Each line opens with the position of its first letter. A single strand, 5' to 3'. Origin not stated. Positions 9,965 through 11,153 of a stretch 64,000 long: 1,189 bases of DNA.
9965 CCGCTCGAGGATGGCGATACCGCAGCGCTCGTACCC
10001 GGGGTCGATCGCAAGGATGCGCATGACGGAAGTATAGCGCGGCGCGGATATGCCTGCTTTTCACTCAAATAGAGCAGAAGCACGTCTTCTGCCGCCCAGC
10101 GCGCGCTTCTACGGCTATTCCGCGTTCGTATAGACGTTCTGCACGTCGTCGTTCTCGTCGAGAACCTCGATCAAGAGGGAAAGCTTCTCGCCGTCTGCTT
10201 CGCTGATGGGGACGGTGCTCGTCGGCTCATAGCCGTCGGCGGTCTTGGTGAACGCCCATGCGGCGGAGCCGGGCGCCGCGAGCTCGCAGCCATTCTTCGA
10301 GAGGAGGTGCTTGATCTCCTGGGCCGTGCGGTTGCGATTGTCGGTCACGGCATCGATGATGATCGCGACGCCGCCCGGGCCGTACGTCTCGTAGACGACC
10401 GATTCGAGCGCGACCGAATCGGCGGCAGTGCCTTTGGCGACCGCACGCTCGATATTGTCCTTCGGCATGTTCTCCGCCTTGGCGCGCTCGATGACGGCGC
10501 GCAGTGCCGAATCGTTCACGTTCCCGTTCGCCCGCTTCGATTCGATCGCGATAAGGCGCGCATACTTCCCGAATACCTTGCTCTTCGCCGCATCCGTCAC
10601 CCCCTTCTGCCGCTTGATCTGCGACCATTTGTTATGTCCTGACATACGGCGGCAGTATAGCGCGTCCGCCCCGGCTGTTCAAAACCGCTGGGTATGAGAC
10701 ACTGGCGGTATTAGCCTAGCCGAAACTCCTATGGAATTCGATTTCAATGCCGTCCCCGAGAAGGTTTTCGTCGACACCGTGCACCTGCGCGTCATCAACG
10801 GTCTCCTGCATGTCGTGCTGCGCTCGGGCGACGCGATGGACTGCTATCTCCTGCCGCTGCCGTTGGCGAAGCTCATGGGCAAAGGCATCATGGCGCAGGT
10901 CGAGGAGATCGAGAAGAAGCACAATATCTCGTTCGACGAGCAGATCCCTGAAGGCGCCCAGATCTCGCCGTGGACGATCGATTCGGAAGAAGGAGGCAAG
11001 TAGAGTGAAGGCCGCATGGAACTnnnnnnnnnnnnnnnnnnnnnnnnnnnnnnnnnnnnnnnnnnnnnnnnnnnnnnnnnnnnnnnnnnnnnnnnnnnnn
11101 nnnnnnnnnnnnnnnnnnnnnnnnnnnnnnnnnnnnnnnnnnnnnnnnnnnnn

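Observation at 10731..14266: MmeI-family single-chain RM enzyme apparently co-transcribed with a 90-aa conserved acidic protein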

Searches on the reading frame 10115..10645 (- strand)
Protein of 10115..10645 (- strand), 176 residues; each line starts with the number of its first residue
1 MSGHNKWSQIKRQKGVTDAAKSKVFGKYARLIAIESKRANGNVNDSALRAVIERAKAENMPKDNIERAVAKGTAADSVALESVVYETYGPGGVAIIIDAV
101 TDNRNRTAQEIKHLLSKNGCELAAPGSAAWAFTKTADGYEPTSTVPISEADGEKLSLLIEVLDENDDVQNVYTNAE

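Call 3: search_protein_families(library=pfam, proteins=[window:10115-10645:-], max_evalue=0.01)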
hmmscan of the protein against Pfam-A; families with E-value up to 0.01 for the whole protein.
window:10115-10645:- (176 aa): 2 families
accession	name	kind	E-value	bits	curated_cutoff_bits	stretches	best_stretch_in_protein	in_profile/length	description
PF01709.26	Transcrip_reg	-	6.4e-30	104.4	27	2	80-135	1-56/160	TACO1/YebC second and third domain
PF20772.2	TACO1_YebC_N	-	1.5e-21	77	36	1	5-73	1-71/73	TACO1/YebC protein N-terminal domain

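Call 56: find_homologous_proteins(query=window:10115-10645:-, max_evalue=1e-30)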
Query window:10115-10645:- (176 aa): 7294 proteins with E <= 1e-30 among 8000 candidates; the best 120 are listed.
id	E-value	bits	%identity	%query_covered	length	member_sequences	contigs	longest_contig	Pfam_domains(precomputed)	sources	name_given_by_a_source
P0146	1.2e-107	375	100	100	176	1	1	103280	PF01709.27,PF20772.3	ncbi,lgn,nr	ncbi:MAG TPA: YebC/PmpR family DNA-binding transcriptional regulator [Candidatus Paceibacterota bact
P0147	1.1e-90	320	82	99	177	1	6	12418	PF01709.27,PF20772.3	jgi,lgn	jgi:YebC/PmpR family DNA-binding regulatory protein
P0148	1.2e-90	320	82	99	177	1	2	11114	PF01709.27,PF20772.3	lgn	-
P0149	6.4e-90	317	82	99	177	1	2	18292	PF01709.27,PF20772.3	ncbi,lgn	-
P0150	5.4e-86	305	80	99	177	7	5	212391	PF01709.27,PF20772.3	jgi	jgi:YebC/PmpR family DNA-binding regulatory protein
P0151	6.4e-86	304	78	100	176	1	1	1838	PF01709.27,PF20772.3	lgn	-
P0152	1.6e-83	297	79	99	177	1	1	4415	PF01709.27,PF20772.3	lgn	-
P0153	1.7e-82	293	77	99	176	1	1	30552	PF01709.27,PF20772.3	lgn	-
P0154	1.1e-79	284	74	98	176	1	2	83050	PF01709.27,PF20772.3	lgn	-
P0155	3.0e-79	283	73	99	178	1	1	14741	PF01709.27,PF20772.3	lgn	-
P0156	4.2e-79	282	74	100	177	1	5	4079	PF01709.27,PF20772.3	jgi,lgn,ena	-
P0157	9.8e-79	281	73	100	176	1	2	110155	PF01709.27,PF20772.3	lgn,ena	-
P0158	2.8e-78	280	73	99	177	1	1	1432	PF01709.27,PF20772.3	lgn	-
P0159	3.5e-78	279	73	99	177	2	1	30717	PF01709.27,PF20772.3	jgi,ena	jgi:YebC/PmpR family DNA-binding regulatory protein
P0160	4.4e-78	279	73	99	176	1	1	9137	PF01709.27,PF20772.3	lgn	-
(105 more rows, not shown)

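Call 58: find_encoding_contigs(protein=P0150, flank=8000, max_places=1)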
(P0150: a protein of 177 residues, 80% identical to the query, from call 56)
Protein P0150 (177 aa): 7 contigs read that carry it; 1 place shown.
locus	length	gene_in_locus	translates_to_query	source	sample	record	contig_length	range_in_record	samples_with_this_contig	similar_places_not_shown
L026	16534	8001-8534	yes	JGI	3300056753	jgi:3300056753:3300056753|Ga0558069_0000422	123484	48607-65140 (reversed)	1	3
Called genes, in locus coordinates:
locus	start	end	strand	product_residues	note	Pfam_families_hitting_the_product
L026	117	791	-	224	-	-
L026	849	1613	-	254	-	PF21694:DNA_pol3_delta_C (faint)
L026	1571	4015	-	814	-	PF02739:5_3_exonuc_N, PF01367:5_3_exonuc, PF00476:DNA_pol_A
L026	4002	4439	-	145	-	PF02367:TsaE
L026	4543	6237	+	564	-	PF05157:MshEN (weak), PF00437:T2SSE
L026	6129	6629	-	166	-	-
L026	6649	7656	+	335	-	PF05496:RuvB_N, PF06068:TIP49 (faint), PF13191:AAA_16 (weak), PF00004:AAA, PF07728:AAA_5, PF17864:AAA_lid_4, PF05491:WHD_RuvB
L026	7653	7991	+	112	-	PF03819:MazG (weak)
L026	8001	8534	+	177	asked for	PF20772:TACO1_YebC_N, PF01709:Transcrip_reg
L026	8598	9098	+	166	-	PF02075:RuvC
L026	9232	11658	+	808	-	PF00912:Transgly, PF00905:Transpeptidase, PF17957:Big_7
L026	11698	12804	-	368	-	PF00712:DNA_pol3_beta, PF02767:DNA_pol3_beta_2, PF02768:DNA_pol3_beta_3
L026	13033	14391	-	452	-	PF11638:DnaA_N, PF00308:Bac_DnaA, PF01695:IstB_IS21, PF00004:AAA (weak), PF08299:Bac_DnaA_C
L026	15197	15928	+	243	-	PF02096:60KD_IMP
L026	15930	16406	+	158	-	PF01424:R3H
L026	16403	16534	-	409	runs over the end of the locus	PF18895:T4SS_pilin (weak)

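Call 59: find_encoding_contigs(protein=P0149, flank=8000, max_places=1)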
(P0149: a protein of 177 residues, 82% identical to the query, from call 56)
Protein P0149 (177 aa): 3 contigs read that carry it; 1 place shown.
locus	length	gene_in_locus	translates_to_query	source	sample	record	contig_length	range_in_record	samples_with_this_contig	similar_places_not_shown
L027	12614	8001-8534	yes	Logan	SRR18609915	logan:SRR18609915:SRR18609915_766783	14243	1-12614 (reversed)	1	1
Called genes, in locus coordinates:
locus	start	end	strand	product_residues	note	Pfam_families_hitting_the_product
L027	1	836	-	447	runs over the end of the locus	-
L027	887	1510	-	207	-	-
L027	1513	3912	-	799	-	PF02739:5_3_exonuc_N, PF01367:5_3_exonuc, PF00476:DNA_pol_A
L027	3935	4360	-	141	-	PF02367:TsaE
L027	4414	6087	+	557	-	PF05157:MshEN, PF00437:T2SSE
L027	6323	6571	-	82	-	-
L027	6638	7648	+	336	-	PF06068:TIP49 (faint), PF05496:RuvB_N, PF00004:AAA, PF07728:AAA_5, PF17864:AAA_lid_4, PF05491:WHD_RuvB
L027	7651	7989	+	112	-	PF03819:MazG, PF12643:MazG-like (weak)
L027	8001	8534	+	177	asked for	PF20772:TACO1_YebC_N, PF01709:Transcrip_reg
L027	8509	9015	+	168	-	PF02075:RuvC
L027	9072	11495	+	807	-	PF00912:Transgly, PF00905:Transpeptidase, PF17957:Big_7 (weak)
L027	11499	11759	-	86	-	-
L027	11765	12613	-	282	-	?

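Call 60: find_encoding_contigs(protein=P0154, flank=8000, max_places=1)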
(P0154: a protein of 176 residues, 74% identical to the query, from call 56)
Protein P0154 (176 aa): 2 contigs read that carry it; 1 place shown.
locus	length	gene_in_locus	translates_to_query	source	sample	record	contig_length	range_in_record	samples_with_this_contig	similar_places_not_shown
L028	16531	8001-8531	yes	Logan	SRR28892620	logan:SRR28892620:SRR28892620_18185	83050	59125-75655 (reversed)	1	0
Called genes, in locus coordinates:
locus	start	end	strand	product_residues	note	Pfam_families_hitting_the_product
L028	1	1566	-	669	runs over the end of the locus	-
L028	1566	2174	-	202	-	-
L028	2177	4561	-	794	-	PF02739:5_3_exonuc_N, PF01367:5_3_exonuc, PF00476:DNA_pol_A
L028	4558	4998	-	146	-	PF02367:TsaE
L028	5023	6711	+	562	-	PF05157:MshEN, PF00437:T2SSE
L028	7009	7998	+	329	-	PF00910:RNA_helicase (faint), PF06068:TIP49 (faint), PF01078:Mg_chelatase (faint), PF05496:RuvB_N, PF00004:AAA, PF07728:AAA_5, PF17864:AAA_lid_4, PF05491:WHD_RuvB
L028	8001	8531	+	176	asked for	PF20772:TACO1_YebC_N, PF01709:Transcrip_reg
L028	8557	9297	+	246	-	-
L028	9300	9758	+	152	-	PF02075:RuvC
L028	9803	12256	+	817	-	PF00912:Transgly, PF00905:Transpeptidase, PF17957:Big_7 (weak)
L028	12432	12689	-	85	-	-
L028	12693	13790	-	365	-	PF00712:DNA_pol3_beta, PF02767:DNA_pol3_beta_2, PF02768:DNA_pol3_beta_3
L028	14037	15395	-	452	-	PF11638:DnaA_N, PF00308:Bac_DnaA, PF00910:RNA_helicase (weak), PF01695:IstB_IS21, PF13173:AAA_14 (faint), PF13401:AAA_22 (faint), PF08299:Bac_DnaA_C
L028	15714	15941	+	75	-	PF00825:Ribonuclease_P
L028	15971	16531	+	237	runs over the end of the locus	PF02096:60KD_IMP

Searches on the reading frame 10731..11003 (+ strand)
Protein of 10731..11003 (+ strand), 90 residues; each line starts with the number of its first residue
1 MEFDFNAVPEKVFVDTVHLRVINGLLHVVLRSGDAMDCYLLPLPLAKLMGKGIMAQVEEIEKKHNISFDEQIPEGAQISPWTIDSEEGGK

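Call 3: search_protein_families(library=pfam, proteins=[window:10731-11003:+], max_evalue=0.01)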
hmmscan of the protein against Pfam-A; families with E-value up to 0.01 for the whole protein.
window:10731-11003:+ (90 aa): 0 families

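Call 4: search_protein_families(library=ncbifam, proteins=[window:10731-11003:+], max_evalue=0.01)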
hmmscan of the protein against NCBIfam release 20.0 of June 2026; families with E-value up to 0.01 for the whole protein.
window:10731-11003:+ (90 aa): 0 families

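Call 6: find_homologous_proteins(query=window:10731-11003:+, max_evalue=0.001)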
Query window:10731-11003:+ (90 aa): 5 proteins with E <= 0.001 among 6 candidates.
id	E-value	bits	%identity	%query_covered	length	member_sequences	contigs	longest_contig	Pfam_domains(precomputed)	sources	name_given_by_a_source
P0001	3.4e-53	195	100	100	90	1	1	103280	-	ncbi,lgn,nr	ncbi:MAG TPA: hypothetical protein VFL98_03580 [Candidatus Paceibacterota bacterium]|nr:hypothetical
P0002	2.9e-29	119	63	98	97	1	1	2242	-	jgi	jgi:predicted PilT family ATPase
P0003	1.1e-28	117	58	98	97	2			-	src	-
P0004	1.3e-19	88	49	91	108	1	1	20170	-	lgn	-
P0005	1.4e-17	81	48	98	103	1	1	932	-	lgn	-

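Call 8: search_protein_families(library=padloc, proteins=[window:10731-11003:+], max_evalue=0.01)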
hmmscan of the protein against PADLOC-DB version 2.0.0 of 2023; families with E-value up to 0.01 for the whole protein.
window:10731-11003:+ (90 aa): 0 families

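Call 10: find_encoding_contigs(protein=P0004, flank=10000, max_places=6)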
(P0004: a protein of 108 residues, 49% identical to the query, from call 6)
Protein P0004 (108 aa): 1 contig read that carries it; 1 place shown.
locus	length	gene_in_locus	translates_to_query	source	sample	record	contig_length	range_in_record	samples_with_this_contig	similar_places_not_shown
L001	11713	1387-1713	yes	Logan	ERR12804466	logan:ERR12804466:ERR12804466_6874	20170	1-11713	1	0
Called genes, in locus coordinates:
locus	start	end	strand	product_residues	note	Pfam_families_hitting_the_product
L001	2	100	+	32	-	?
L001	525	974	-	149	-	-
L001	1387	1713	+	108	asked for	-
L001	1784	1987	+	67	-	-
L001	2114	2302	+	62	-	-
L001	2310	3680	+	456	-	-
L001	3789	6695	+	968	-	PF02450:LCAT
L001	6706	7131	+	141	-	-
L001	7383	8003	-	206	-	-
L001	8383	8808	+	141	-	-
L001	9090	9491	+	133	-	PF08570:DUF1761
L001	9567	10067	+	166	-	PF02643:DUF192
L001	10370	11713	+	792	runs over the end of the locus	PF03477:ATP-cone, PF17975:RNR_Alpha, PF21995:RNR-II_ins_dom (weak), PF02867:Ribonuc_red_lgC (faint)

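Call 11: find_encoding_contigs(protein=P0002, flank=10000, max_places=6)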
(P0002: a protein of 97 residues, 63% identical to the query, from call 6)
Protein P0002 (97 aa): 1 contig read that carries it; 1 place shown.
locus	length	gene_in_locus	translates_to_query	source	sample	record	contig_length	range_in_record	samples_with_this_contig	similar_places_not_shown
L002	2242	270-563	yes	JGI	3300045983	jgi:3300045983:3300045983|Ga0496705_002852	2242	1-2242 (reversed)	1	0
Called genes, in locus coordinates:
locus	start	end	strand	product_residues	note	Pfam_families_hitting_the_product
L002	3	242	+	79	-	?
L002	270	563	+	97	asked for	-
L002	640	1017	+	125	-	-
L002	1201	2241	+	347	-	?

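Call 16: find_related_loci(query=A1, collection=genome_contigs, flank=6000)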
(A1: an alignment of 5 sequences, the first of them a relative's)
Query A1 (90 aa) in genome_contigs; peptide patterns used: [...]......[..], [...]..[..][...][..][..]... (x = any residue, [..] = any of these).
379 stretches matched a pattern; 7 encode a relative of the query (tblastn E <= 1e-3); 7 distinct loci.
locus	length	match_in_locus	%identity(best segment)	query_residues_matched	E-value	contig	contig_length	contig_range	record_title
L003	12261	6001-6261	49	3-89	8e-27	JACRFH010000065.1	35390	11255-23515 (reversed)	MAG: Candidatus Kaiserbacteria bacterium isolate NC_groundwater_1720_Pr3_B-0.1um_51_29 SR-2_scaffold_141_4199201, whole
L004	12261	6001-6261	45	2-88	1e-23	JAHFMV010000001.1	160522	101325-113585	MAG: Candidatus Kaiserbacteria bacterium isolate nzgw465 NODE_102_length_160523_cov_5.534987, whole genome shotgun seque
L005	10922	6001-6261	47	2-88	1e-23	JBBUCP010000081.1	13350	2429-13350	MAG: Patescibacteria group bacterium isolate H52-bin124_1 H52_bin124_1_000000000081, whole genome shotgun sequence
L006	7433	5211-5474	44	3-90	2e-23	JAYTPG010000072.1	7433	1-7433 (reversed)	MAG: Candidatus Kaiserbacteria bacterium isolate GFS_4339 GFS_4339_71, whole genome shotgun sequence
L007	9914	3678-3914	48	2-80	1e-22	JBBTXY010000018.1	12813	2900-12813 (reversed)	MAG: Patescibacteria group bacterium isolate H51-bin041_1 H51_bin041_1_000000000018, whole genome shotgun sequence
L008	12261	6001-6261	41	2-88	3e-21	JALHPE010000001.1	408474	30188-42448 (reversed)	MAG: Candidatus Paceibacterota bacterium isolate bin.22 c_000000000104, whole genome shotgun sequence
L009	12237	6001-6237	43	2-80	9e-21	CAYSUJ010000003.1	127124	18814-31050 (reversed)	MAG TPA_asm: uncultured Candidatus Saccharibacteria bacterium isolate SRP173033_co1_92 genome assembly, contig: NODE_169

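Call 17: search_protein_families(library=pfam, alignment_id=A1, max_evalue=10)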
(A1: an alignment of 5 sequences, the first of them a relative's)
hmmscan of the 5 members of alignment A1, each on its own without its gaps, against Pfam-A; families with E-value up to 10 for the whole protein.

A. member 1, P0001 (90 aa): 0 families

B. families by the number of members that match (of 5 scanned): 0 families

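Call 22: search_protein_representatives(protein=window:10731-11003:+)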
Query: 90 residues. Proteins with E-value up to 0.001 (for the whole library): 20; up to 1e-10: 6; up to 1e-30: 0. The best 20 are listed.
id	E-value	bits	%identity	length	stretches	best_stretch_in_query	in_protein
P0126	2.6e-20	88.3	49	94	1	2-85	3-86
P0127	2.9e-19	84.9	43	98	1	2-89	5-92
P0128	7.3e-19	83.6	48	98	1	2-83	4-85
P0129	4.1e-18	81.2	47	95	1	2-84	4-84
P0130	5.2e-17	77.7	45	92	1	2-87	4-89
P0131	7.6e-11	58.0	41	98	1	11-86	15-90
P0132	5.0e-10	55.4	37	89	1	10-82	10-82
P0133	3.9e-09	52.5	38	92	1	7-82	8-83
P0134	5.1e-09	52.2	33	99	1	9-89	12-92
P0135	4.8e-08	49.1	36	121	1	2-76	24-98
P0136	4.2e-07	46.0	40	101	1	5-81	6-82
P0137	8.8e-07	45.0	38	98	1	6-68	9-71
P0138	1.4e-06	44.3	33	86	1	4-81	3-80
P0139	1.6e-06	44.2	32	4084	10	40-86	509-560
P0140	8.9e-06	41.8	36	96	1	7-82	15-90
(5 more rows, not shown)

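Call 31: find_related_loci(query=A1, collection=metagenome_contigs, flank=5000)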
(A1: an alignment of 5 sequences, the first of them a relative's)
Query A1 (90 aa) in metagenome_contigs; peptide patterns used: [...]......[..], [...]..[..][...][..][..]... (x = any residue, [..] = any of these).
497 stretches matched a pattern; 9 encode a relative of the query (tblastn E <= 1e-3); 9 distinct loci.
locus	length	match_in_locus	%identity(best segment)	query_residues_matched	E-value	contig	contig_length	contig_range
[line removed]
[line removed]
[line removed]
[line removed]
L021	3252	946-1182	49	2-80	3e-23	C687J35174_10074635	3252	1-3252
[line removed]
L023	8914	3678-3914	48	2-80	1e-22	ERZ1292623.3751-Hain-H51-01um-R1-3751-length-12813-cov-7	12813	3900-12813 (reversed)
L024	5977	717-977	46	2-88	1e-22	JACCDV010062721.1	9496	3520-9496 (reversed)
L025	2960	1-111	49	52-88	3e-6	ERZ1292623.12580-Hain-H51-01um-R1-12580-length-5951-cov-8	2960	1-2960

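Call 38: predict_structure(alignment_id=A2)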
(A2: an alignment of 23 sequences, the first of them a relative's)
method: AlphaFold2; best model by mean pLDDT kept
length: 90 residues; sequences in the alignment: 23
mean_pLDDT: 83.3   pTM: 0.59
mean pLDDT of the five models: 83.3, 80.5, 80.3, 80.0, 77.9
residues with pLDDT >= 90: 62; 70-90: 6; 50-70: 10; < 50: 12
segments of 3 or more residues with pLDDT < 50: 80-90
pLDDT, mean of each block of 10 residues (from residue 1): 88 94 97 96 96 93 88 55 43
secondary structure, 60 per line:
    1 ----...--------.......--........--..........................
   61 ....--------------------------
elements in order: E16-22 E25-32 E35-42 H43-64

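Call 71: search_protein_families(library=pfam, alignment_id=A2, max_evalue=10)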
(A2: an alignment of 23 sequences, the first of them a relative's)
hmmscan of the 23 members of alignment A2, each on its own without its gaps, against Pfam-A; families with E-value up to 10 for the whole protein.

A. member 1, P0001 (90 aa): 0 families

B. families by the number of members that match (of 23 scanned): 6 families
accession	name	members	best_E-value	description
PF22548.2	AEP-TOTE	1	0.0037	TOTE conflict system, Archaeo-Eukaryotic Primase domain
PF11950.13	DUF3467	1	0.0047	Protein of unknown function (DUF3467)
PF08178.16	GnsAB_toxin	1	0.012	GnsA/GnsB toxin of bacterial toxin-antitoxin system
PF07927.17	HicA_toxin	1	0.03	HicA toxin of bacterial toxin-antitoxin,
PF13991.11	BssS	1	0.053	BssS protein family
PF03822.20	NAF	1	0.2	NAF domain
